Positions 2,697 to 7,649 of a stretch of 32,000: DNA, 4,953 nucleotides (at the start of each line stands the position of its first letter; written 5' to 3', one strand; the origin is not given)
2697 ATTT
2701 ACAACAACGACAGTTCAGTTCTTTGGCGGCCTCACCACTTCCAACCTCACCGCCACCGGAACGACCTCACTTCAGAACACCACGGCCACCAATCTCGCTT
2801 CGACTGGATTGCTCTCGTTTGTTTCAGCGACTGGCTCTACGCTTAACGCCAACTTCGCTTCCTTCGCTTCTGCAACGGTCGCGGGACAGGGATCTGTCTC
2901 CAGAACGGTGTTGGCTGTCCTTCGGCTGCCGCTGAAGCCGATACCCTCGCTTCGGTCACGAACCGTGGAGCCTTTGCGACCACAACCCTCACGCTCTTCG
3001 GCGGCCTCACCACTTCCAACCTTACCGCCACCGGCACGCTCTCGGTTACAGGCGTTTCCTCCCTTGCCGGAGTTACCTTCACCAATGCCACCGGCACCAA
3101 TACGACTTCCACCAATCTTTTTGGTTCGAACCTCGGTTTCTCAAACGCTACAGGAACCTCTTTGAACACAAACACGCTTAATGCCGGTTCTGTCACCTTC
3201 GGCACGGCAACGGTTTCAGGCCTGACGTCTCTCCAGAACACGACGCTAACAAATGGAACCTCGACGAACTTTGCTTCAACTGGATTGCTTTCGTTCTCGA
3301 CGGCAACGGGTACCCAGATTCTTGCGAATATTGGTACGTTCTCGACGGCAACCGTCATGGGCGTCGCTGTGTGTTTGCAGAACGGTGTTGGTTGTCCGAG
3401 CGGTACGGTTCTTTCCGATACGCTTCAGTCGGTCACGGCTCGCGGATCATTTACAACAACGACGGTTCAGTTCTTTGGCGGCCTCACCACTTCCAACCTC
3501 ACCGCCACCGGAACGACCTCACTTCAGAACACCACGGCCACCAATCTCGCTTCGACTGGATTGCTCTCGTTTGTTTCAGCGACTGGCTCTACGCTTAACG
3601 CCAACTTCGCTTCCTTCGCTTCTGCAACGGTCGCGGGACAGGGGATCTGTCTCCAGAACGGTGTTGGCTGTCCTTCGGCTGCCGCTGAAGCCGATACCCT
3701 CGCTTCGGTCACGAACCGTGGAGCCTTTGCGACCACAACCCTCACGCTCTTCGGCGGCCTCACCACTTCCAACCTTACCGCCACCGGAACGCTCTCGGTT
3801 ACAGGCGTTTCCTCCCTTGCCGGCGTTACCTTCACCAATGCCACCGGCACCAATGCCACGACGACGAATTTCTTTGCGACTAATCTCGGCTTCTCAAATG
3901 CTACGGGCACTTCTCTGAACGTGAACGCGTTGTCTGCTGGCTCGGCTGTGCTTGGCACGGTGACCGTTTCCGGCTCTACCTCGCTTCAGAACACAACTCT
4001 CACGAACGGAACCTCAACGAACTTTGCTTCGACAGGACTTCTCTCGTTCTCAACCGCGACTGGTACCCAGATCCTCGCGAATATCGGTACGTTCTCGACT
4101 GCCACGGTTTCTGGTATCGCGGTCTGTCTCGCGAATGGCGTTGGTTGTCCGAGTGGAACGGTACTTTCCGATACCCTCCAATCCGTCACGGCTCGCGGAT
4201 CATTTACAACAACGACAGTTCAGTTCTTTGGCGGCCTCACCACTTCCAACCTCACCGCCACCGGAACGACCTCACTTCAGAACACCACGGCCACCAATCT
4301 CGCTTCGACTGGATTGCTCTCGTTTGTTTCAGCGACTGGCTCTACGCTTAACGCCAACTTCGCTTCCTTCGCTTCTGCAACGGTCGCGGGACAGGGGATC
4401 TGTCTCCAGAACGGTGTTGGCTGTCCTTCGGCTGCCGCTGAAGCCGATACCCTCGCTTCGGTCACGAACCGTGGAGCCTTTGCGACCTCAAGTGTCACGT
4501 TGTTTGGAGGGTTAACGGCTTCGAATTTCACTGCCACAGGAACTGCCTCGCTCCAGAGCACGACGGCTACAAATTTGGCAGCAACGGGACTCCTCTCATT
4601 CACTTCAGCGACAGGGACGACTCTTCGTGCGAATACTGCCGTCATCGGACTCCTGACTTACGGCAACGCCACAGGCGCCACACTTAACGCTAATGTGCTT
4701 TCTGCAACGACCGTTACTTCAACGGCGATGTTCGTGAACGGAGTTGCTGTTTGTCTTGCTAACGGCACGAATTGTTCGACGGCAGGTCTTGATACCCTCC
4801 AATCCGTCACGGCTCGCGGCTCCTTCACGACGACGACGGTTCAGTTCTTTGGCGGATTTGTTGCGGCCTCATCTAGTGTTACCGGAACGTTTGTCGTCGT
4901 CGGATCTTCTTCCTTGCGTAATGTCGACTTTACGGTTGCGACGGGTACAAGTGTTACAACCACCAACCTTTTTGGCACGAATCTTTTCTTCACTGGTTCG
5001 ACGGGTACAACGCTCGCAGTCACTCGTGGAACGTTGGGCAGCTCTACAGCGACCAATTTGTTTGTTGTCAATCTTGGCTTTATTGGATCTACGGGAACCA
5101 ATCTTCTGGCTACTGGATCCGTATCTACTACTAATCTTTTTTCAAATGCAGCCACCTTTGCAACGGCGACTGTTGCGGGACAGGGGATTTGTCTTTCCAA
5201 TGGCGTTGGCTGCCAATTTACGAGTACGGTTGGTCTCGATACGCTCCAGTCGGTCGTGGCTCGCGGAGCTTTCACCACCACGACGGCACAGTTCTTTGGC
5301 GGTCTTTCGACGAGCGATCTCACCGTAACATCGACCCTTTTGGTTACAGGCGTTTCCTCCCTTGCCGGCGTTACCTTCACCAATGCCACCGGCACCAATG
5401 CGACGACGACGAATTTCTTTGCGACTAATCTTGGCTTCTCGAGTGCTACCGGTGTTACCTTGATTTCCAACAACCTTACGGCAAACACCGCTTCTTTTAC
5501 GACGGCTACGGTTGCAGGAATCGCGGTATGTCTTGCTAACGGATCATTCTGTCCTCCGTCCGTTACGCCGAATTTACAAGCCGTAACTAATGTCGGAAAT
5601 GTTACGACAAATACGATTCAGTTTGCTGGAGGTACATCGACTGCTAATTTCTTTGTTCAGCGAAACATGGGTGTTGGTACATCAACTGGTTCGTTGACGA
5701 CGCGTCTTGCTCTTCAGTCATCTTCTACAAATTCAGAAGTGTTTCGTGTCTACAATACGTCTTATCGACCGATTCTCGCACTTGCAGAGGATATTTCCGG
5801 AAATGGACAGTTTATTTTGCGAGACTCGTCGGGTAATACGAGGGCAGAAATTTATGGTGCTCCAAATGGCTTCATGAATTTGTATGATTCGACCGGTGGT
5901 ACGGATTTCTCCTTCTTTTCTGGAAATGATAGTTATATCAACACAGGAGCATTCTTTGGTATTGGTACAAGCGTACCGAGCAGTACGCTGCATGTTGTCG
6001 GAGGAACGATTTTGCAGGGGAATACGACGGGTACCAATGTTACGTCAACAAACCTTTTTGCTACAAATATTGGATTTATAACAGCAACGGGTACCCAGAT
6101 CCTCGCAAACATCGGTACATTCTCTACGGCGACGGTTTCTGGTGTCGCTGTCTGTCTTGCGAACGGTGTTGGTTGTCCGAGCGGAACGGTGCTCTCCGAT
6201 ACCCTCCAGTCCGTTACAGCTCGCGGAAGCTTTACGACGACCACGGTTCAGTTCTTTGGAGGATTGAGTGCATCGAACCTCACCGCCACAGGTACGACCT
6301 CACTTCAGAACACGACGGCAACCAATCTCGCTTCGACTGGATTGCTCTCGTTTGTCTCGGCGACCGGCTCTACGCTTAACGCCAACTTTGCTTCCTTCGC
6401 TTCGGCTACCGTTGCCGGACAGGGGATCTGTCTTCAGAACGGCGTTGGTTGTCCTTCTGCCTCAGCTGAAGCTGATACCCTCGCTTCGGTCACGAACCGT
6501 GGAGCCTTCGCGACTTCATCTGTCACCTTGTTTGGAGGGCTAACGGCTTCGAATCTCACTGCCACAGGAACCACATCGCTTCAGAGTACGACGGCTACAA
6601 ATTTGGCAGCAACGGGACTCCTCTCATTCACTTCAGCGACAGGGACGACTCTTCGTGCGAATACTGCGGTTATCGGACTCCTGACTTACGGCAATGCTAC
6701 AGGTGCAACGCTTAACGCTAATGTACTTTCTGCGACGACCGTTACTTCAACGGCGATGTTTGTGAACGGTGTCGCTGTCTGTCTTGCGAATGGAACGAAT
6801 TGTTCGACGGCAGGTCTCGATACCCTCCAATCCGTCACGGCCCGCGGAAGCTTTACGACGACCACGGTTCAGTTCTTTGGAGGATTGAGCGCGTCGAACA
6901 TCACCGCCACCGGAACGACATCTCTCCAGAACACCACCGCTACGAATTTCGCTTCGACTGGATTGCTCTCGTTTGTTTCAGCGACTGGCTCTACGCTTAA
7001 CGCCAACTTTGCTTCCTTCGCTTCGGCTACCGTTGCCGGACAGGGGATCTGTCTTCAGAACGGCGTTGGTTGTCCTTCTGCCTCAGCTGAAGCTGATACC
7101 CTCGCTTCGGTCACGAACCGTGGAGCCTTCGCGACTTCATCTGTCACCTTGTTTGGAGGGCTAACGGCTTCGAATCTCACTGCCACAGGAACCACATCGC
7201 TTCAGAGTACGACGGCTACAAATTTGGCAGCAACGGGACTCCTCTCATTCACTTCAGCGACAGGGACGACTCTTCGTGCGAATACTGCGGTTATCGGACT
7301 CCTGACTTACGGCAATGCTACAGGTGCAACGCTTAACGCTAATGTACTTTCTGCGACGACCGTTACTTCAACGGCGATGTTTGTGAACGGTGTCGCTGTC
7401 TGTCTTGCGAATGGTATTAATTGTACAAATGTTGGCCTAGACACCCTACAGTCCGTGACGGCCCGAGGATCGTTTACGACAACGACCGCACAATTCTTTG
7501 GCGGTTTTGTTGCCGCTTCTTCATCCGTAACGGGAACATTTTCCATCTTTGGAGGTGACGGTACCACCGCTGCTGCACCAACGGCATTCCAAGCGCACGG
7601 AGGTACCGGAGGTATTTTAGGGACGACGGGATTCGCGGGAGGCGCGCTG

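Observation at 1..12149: Giant (>4,000 codons in-window, still open at the 5' edge) modular fibre/adhesin-like gene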

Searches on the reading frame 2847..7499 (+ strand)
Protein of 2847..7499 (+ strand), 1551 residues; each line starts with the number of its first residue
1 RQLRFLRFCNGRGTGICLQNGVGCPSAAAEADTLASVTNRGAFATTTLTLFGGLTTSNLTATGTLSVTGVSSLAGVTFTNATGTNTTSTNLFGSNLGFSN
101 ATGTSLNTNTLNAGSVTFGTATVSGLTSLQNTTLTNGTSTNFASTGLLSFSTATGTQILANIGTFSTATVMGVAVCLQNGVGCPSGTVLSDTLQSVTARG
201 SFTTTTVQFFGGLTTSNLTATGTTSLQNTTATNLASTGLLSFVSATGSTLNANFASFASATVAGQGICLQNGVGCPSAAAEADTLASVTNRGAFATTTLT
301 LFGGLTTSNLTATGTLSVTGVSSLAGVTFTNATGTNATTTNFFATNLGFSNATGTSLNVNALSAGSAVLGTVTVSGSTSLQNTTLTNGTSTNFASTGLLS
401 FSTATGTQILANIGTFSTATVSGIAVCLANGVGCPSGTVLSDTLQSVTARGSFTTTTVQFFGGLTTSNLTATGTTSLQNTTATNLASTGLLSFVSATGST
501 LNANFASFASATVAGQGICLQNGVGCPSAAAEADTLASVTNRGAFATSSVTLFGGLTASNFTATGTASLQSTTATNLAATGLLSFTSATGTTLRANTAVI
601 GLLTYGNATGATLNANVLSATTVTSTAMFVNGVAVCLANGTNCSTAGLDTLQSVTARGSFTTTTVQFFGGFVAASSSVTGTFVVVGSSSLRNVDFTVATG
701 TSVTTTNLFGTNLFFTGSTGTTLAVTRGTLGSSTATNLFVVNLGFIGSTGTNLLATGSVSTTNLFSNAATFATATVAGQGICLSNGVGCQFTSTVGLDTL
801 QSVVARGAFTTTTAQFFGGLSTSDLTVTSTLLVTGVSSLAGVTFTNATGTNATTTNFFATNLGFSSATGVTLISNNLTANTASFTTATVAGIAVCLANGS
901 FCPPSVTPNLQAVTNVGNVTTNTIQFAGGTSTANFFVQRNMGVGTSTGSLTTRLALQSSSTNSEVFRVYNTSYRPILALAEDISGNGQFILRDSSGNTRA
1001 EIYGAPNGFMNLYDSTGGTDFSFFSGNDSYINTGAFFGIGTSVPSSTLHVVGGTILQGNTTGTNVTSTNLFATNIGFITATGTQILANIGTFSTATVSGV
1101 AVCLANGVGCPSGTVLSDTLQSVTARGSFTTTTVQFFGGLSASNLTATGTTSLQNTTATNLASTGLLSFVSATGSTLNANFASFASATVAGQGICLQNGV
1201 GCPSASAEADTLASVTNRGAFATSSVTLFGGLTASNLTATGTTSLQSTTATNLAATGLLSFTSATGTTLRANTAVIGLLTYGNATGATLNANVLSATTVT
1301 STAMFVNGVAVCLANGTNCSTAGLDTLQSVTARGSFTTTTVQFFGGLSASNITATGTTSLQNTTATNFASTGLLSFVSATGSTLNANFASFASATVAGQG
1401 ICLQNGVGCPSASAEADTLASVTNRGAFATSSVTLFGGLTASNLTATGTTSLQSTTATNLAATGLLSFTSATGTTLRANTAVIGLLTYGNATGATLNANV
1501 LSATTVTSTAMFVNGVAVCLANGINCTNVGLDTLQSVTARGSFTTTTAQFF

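Call 10: search_protein_families(library=pfam, proteins=[window:2847-7499:+], max_evalue=0.1)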
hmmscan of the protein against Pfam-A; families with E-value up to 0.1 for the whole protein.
window:2847-7499:+ (1551 aa): 1 family
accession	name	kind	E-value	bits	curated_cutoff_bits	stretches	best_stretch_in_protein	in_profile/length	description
PF25459.1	AIM3_BBC1_C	-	0.017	15.3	27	0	105-160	10-60/180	AIM3/BBC1 Cysteine proteinase-fold domain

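Call 11: search_protein_families(library=phrogs, proteins=[window:2847-7499:+], max_evalue=0.01)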
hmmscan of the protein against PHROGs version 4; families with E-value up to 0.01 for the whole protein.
window:2847-7499:+ (1551 aa): 3 families
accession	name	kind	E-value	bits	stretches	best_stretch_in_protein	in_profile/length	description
phrog_33424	-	unknown function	8.6e-06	26.9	0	269-288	14-33/66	-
phrog_22554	-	unknown function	0.0075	16.9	0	1267-1310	8-51/236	-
phrog_12478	-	unknown function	0.0097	17.3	0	830-848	20-38/67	-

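Call 12: search_protein_families(library=ncbifam, proteins=[window:2847-7499:+], max_evalue=0.01)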
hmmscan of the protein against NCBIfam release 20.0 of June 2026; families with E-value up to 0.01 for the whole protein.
window:2847-7499:+ (1551 aa): 0 families

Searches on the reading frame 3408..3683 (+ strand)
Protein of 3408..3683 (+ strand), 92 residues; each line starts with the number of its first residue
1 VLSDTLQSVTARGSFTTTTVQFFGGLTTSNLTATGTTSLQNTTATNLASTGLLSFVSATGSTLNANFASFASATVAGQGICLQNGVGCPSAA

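Call 64: search_solved_structures(query=A4, max_evalue=10, show_alignments=2)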
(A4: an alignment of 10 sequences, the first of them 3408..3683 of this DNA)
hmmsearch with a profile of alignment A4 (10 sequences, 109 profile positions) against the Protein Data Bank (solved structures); distinct sequences matched with E-value up to 10: 4.
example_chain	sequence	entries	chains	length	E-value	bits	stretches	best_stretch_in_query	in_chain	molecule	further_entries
4yfo_A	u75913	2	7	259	0.057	16.9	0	40-105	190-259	beta1_ex1 | 6beta1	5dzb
5dqa_A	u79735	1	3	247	0.077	16.5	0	41-105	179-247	t3284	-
5dn0_A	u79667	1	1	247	0.12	15.8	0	41-105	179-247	beta1 t1555 loop variant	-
5dns_A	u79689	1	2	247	0.2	15.1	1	41-105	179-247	t1428 beta1 loop design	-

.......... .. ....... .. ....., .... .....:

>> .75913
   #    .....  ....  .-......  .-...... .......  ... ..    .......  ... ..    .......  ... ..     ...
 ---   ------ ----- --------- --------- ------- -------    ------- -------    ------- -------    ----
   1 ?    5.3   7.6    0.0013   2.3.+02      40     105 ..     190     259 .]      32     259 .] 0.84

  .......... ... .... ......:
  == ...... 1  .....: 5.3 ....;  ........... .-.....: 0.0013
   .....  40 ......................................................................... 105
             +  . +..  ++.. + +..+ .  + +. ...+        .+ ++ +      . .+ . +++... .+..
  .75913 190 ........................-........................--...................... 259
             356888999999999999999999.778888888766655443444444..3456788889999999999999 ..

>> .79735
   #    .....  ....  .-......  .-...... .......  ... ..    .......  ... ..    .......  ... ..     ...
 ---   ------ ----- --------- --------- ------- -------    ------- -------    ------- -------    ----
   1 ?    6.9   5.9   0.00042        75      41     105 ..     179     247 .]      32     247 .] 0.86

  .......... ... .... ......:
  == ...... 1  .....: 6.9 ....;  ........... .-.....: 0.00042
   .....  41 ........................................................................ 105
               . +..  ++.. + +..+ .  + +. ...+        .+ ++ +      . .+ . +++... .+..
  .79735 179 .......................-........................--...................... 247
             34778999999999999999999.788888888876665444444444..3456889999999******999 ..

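Call 72: search_protein_representatives(alignment_id=A4)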
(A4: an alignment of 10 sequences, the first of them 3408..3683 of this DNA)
Query: 10 sequences, 109 profile positions. Proteins with E-value up to 0.001 (for the whole library): 83; up to 1e-10: 46; up to 1e-30: 18. The best 83 are listed.
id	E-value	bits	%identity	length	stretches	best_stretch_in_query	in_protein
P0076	0.0e+00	1147.1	-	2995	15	2-109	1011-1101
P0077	5.1e-287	947.0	-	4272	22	2-108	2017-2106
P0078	1.3e-254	842.8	-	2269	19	2-108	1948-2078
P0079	7.1e-149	502.5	-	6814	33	3-107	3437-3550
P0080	1.0e-135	460.2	-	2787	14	3-108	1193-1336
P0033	3.0e-122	416.9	-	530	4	9-109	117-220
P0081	2.0e-93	324.1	-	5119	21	2-107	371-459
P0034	4.5e-76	268.3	-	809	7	4-108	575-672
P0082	6.8e-72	254.8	-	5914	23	2-108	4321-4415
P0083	5.8e-61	219.7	-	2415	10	3-108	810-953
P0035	2.1e-54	198.5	-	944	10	2-108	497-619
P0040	4.0e-44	165.5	-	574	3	2-108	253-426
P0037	1.2e-43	163.9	-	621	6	2-108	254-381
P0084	1.4e-41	157.3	-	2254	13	2-109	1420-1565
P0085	2.7e-41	156.4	-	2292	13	9-108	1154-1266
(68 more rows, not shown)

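Call 90: find_related_loci(query=A4, collection=viral_contigs, flank=8000)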
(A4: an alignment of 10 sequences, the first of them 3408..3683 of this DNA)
Query A4 (92 aa) in viral_contigs; peptide patterns used: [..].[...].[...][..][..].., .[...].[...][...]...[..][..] (x = any residue, [..] = any of these).
38 stretches matched a pattern, but none encodes a relative of the query by tblastn (E <= 1e-3).

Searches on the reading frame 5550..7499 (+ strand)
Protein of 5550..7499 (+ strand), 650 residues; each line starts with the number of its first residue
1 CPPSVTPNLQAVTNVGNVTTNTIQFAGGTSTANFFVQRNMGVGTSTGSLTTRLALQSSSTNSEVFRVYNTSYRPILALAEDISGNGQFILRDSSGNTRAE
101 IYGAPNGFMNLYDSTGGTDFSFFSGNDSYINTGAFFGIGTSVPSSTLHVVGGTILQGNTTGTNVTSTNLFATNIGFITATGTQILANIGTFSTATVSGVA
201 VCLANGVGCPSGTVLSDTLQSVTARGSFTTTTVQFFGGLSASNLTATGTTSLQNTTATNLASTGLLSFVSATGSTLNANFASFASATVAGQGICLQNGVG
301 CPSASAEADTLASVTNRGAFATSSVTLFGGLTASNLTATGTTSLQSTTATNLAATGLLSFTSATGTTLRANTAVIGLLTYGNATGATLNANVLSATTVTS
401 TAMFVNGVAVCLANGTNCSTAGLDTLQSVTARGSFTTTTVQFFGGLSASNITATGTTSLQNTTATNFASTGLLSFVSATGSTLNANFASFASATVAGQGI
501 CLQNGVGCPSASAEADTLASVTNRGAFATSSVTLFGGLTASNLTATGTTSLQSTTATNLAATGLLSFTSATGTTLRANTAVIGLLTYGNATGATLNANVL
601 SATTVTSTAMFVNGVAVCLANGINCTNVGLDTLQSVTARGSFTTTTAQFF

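Call 36: search_solved_structures(query=window:5550-7499:+, max_evalue=10, show_alignments=2)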
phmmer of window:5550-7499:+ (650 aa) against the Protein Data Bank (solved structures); distinct sequences matched with E-value up to 10: 6.
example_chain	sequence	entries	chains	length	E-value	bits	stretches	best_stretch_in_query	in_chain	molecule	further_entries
2a5d_B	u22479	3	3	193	0.5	12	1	109-172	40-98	Cholera enterotoxin, A chain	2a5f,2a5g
1xtc_A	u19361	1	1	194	0.51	12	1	109-172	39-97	CHOLERA TOXIN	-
1s5b_A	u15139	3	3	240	0.64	11.6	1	108-172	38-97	Cholera enterotoxin, A chain precursor | Cholera enterotoxin, A chain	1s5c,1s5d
8q6i_A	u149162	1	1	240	0.77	11.4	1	109-172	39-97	Cholera enterotoxin subunit A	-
1s5e_A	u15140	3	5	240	0.77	11.4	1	109-172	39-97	Cholera enterotoxin, A chain precursor | Cholera enterotoxin, A chain | Cholera enterotoxin subunit A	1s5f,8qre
8oxs_A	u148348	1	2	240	0.77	11.4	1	109-172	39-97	Cholera enterotoxin subunit A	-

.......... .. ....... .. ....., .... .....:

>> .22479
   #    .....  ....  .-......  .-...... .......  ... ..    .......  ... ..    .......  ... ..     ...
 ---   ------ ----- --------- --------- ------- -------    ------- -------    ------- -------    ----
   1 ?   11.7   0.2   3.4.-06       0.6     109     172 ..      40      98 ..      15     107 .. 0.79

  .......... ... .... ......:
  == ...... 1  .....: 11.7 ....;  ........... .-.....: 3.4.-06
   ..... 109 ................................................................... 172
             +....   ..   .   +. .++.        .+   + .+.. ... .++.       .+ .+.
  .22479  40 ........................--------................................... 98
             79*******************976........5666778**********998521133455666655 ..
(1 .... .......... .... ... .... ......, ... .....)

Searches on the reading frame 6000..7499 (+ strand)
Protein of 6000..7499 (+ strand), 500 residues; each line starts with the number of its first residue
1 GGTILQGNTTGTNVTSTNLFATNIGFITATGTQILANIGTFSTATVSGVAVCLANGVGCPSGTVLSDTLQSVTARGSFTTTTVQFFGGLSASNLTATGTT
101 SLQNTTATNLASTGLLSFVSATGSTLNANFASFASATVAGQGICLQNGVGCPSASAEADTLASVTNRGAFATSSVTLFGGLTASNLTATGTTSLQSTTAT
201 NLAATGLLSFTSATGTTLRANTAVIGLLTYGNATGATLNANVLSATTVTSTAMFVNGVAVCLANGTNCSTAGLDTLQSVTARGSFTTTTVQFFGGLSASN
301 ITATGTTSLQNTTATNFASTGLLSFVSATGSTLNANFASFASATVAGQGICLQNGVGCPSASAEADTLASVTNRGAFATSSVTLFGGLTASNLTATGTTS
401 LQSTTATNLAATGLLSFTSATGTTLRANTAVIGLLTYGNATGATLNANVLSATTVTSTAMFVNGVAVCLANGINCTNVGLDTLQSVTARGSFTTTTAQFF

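Call 89: search_dna_similar(query=window:6000-7499:+, collection=phages, mode=protein, max_evalue=0.001, max_rows=10)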
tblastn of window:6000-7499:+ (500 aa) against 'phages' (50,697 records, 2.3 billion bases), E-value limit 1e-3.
No match.
